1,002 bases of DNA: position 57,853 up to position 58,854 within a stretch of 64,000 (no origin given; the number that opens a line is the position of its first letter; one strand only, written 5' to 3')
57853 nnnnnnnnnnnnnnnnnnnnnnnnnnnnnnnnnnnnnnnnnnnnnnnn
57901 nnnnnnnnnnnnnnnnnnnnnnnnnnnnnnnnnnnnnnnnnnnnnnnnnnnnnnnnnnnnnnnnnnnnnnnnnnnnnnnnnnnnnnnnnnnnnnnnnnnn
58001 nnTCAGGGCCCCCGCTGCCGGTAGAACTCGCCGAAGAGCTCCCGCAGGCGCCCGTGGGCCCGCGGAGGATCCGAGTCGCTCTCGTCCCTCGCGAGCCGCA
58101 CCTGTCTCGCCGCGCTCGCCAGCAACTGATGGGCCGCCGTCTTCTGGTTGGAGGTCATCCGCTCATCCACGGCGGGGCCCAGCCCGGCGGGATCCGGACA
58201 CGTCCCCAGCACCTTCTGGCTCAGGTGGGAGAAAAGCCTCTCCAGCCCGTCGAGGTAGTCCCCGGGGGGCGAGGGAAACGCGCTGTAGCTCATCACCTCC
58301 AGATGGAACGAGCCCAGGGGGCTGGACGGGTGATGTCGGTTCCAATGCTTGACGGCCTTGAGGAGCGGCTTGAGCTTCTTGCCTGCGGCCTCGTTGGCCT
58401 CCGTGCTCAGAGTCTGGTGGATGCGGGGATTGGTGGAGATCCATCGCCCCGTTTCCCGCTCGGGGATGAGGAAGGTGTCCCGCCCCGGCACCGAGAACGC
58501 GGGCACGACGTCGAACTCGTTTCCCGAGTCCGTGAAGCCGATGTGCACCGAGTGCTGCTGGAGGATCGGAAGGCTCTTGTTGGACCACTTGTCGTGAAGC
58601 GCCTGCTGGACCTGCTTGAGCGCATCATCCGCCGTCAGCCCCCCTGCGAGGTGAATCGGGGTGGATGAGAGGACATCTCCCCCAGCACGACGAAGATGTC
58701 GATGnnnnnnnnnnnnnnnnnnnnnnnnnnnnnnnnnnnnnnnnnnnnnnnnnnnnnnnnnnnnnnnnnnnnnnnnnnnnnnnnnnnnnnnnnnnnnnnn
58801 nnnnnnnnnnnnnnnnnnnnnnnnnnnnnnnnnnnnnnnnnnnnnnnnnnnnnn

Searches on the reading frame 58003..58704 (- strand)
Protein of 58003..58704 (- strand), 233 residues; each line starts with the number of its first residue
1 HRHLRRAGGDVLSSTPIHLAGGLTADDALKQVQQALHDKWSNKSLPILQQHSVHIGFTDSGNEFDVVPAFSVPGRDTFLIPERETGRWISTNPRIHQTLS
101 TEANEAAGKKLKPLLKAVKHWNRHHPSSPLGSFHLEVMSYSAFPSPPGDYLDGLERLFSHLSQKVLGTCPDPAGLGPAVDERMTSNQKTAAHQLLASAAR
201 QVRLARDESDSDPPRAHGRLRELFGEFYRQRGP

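Call 30: search_protein_families(library=pfam, proteins=[window:58003-58704:-], max_evalue=0.001)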
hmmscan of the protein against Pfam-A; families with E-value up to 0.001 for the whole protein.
window:58003-58704:- (233 aa): 1 family
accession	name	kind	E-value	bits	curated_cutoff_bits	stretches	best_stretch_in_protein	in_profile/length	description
PF18144.7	SMODS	-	1.2e-08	35.8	26.5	1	23-104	87-164/164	Second Messenger Oligonucleotide or Dinucleotide Synthetase domain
